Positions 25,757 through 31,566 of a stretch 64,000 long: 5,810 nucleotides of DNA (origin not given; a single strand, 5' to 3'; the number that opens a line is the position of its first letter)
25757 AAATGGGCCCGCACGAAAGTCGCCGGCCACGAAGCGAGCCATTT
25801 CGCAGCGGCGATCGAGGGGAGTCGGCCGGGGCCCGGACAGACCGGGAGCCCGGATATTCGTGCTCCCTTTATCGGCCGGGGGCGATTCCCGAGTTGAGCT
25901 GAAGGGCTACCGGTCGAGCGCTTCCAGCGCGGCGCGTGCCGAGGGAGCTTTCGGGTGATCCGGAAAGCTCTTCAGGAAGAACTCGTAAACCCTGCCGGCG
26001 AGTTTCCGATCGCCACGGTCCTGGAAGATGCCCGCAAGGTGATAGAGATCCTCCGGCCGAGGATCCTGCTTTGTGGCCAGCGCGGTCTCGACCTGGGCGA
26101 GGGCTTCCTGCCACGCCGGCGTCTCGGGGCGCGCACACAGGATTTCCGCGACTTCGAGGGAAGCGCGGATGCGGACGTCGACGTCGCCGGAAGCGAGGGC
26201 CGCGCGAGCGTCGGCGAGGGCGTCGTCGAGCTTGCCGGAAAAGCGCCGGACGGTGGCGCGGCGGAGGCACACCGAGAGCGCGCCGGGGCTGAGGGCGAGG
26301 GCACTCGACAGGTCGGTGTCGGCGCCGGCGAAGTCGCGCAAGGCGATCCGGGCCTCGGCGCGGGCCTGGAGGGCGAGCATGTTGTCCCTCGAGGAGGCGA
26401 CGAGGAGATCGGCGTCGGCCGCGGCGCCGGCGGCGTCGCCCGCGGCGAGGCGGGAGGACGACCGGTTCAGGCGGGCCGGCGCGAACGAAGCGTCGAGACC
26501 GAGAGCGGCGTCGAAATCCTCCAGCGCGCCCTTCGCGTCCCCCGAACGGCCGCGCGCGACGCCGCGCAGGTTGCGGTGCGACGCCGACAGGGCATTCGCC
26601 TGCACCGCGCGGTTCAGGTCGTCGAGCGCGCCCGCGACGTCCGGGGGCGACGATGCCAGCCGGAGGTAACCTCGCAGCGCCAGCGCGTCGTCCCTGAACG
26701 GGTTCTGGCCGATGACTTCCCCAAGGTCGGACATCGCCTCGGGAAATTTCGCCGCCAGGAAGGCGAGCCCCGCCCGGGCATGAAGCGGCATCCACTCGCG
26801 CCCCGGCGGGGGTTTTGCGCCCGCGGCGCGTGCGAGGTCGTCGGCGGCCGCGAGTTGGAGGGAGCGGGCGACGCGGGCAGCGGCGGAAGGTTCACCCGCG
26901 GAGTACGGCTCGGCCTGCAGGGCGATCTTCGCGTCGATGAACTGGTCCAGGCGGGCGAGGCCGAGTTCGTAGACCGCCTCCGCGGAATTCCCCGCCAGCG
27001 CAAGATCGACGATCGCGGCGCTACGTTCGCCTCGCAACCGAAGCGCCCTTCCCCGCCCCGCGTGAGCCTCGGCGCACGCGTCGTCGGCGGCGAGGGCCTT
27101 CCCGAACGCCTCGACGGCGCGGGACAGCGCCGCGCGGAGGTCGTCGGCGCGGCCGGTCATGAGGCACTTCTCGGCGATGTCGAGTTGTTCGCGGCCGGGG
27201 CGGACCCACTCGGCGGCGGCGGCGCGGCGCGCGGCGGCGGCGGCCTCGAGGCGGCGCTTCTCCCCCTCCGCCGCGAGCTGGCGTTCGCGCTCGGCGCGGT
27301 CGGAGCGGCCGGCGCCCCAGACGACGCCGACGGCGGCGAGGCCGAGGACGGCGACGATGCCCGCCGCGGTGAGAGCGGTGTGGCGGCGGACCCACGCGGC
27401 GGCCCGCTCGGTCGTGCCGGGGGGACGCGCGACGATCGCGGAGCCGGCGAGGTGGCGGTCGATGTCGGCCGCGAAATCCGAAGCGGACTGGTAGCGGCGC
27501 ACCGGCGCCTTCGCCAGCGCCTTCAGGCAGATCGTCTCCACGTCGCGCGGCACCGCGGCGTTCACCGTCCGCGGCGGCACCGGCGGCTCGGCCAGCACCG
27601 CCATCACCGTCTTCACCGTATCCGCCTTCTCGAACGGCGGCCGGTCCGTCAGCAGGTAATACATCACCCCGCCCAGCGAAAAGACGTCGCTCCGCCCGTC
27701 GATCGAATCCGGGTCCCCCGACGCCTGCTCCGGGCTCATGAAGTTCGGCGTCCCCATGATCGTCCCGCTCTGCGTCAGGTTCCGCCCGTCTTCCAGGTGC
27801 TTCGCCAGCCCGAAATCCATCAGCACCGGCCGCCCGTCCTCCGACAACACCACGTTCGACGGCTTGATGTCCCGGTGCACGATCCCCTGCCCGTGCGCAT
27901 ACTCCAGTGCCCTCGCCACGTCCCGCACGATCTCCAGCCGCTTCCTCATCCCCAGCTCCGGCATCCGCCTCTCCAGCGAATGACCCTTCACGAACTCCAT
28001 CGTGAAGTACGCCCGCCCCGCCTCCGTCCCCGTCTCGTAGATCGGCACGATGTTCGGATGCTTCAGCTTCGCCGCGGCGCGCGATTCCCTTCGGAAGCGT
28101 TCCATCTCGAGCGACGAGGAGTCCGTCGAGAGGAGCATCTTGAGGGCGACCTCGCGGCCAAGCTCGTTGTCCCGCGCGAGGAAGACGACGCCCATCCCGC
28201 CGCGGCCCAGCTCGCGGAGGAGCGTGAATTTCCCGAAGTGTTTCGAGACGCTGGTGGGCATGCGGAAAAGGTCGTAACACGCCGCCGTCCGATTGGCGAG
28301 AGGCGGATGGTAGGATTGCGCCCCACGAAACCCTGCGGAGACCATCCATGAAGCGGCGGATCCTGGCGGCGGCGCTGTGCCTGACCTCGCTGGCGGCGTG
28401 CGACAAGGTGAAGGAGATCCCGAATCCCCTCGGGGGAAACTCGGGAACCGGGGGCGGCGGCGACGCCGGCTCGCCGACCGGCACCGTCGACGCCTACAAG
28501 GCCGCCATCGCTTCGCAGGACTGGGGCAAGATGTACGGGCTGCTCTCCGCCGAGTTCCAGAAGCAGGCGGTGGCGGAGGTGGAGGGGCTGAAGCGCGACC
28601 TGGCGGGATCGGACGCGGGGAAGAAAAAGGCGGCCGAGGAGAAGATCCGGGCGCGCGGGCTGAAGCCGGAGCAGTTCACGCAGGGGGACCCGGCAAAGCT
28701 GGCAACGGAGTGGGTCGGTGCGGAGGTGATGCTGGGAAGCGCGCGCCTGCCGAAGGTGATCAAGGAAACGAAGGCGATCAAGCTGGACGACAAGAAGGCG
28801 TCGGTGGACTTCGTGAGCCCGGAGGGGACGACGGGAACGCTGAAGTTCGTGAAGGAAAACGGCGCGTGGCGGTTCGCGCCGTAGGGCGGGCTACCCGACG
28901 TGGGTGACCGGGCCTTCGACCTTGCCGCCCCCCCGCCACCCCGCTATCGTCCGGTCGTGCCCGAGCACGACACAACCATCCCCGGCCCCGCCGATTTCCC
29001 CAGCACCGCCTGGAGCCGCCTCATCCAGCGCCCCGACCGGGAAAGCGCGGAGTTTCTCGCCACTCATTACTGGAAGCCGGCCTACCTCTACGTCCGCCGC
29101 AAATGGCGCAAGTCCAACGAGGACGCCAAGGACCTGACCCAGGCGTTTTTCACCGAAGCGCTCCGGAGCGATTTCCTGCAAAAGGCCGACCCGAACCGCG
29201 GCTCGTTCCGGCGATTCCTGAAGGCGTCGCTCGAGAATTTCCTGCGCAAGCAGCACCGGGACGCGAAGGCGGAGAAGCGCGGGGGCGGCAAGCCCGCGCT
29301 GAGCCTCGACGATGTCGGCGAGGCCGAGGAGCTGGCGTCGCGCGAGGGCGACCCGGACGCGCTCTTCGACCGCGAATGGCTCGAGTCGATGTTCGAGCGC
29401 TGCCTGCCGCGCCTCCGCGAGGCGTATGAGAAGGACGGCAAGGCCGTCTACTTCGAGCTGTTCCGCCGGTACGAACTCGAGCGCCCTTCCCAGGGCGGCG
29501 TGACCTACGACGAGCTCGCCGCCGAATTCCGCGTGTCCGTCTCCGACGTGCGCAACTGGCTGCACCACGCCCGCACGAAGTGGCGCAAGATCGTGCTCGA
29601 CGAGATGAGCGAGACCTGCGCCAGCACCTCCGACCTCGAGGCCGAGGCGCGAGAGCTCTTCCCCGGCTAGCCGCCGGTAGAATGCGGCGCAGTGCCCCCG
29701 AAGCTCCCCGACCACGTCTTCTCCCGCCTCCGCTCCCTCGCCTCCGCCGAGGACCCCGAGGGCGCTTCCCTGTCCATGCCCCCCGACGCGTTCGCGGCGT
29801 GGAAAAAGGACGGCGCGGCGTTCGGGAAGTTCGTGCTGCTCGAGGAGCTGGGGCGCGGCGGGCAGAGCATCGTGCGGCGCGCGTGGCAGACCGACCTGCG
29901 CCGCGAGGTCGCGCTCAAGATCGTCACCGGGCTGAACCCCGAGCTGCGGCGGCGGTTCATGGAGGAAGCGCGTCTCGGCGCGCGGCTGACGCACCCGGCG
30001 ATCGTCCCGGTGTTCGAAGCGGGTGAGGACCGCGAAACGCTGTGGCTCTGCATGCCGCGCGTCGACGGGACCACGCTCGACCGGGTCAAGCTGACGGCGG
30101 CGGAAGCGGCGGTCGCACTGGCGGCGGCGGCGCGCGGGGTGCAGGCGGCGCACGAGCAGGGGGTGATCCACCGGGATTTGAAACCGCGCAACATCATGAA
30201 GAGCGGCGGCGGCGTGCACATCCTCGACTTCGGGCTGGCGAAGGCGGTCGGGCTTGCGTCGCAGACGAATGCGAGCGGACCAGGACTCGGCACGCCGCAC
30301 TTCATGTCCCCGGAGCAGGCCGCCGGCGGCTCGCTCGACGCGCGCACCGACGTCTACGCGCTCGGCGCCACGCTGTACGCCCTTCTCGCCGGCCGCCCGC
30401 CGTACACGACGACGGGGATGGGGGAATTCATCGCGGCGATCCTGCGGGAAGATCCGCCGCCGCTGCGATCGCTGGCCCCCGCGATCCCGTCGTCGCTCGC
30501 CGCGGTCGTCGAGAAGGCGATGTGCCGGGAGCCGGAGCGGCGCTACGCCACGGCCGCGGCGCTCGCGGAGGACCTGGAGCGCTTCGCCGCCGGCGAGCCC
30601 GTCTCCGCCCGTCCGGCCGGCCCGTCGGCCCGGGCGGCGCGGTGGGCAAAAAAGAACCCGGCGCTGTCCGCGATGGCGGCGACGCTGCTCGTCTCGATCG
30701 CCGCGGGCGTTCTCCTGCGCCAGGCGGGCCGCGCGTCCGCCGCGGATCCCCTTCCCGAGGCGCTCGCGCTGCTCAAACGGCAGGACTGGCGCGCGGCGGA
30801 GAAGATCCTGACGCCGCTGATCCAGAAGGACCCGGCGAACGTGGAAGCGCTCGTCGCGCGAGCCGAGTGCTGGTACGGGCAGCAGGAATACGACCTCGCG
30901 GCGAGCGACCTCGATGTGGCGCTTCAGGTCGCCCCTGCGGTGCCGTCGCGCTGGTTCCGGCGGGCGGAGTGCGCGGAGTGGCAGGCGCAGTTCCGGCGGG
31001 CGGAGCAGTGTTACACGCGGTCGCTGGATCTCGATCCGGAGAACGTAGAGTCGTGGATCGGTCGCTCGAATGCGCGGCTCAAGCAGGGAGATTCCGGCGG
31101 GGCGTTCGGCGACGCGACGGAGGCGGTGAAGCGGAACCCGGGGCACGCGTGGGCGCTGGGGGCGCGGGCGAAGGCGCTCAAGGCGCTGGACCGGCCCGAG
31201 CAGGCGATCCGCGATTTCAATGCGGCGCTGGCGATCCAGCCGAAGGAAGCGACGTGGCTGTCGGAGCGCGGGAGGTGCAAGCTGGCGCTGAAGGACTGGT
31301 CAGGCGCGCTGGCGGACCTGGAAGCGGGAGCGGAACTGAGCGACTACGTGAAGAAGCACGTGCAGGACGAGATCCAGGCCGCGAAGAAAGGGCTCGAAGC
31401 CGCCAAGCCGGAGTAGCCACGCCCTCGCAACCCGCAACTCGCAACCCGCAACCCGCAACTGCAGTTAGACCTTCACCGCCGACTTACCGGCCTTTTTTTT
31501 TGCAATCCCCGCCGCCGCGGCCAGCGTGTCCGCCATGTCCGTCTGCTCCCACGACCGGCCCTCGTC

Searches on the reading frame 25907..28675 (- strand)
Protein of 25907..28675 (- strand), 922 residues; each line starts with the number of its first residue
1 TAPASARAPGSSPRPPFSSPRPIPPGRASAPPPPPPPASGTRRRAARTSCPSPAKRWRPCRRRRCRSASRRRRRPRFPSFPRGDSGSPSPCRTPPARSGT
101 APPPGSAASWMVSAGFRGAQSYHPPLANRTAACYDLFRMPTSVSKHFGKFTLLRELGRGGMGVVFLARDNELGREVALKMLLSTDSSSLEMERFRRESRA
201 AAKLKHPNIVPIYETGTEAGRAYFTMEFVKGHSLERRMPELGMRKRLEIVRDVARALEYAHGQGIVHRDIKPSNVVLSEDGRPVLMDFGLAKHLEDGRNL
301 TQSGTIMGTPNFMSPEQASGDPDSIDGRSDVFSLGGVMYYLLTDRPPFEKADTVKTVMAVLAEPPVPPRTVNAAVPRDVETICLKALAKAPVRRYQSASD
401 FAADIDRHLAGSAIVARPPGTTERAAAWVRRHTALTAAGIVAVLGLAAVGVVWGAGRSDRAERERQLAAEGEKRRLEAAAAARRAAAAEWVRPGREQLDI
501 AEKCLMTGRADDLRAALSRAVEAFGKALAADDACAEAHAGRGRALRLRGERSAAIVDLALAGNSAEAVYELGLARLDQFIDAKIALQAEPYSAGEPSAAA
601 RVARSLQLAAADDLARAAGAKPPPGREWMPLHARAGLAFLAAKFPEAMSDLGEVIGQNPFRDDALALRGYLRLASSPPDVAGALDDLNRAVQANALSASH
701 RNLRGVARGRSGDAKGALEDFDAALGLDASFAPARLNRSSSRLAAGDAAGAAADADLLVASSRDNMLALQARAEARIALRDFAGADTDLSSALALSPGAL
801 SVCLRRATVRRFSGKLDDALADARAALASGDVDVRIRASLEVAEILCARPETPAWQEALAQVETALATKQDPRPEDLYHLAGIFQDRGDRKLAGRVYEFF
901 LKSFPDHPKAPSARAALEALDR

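Call 63: search_protein_families(library=pfam, proteins=[window:25907-28675:-], max_evalue=0.00001)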
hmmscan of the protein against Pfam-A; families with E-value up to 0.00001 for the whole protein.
window:25907-28675:- (922 aa): 4 families
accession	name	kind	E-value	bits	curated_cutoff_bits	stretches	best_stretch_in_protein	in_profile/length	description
PF00069.31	Pkinase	-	1.5e-46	159.4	31.7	1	151-363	2-212/263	Protein kinase domain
PF07714.23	PK_Tyr_Ser-Thr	-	7.7e-29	101.2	23.1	1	151-394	2-248/258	Protein tyrosine and serine/threonine kinase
PF03109.22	ABC1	-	2.2e-08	34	22.9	1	190-296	116-219/244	ABC1 atypical kinase-like domain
PF17667.7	Pkinase_fungal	-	8e-06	25.3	24.1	0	247-316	289-363/387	Fungal protein kinase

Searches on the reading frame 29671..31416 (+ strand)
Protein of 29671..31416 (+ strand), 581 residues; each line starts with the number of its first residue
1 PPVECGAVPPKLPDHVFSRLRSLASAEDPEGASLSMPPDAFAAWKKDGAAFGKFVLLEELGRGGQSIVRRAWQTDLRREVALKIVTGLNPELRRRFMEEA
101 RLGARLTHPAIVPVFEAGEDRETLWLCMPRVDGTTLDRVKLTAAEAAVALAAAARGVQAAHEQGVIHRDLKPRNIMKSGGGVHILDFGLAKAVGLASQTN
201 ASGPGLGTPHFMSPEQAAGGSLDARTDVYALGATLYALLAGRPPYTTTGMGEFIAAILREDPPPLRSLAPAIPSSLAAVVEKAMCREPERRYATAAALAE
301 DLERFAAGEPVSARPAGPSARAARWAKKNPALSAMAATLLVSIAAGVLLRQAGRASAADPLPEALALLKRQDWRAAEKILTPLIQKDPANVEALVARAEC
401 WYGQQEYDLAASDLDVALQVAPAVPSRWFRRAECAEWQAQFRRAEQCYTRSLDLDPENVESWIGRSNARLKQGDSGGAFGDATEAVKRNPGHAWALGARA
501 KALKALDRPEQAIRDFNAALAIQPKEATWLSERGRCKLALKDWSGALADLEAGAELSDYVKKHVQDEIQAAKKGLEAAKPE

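Call 31: search_protein_families(library=pfam, proteins=[window:29671-31416:+], max_evalue=0.00001)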
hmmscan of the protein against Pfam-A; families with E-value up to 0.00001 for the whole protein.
window:29671-31416:+ (581 aa): 8 families
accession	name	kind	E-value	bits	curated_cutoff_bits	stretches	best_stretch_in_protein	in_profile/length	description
PF00069.31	Pkinase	-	5.4e-37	128.1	31.7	1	55-299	2-259/263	Protein kinase domain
PF07714.23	PK_Tyr_Ser-Thr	-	4e-23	82.5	23.1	1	56-293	3-250/258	Protein tyrosine and serine/threonine kinase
PF07719.23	TPR_2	-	3.4e-19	67.8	27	0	428-458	4-34/34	Tetratricopeptide repeat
PF00515.34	TPR_1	-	3.2e-15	55.6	27.8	0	428-458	4-34/34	Tetratricopeptide repeat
PF13371.12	TPR_9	-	7.4e-13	48.8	35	1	507-557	9-59/73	Tetratricopeptide repeat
PF13432.12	TPR_16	-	1.9e-12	47.8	32.7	1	363-422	3-62/65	Tetratricopeptide repeat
PF13431.12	TPR_17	-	4.9e-11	42.4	24.4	0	447-477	1-31/34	Tetratricopeptide repeat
PF14559.12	TPR_19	-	4.8e-09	36.9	25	0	367-420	1-54/68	Tetratricopeptide repeat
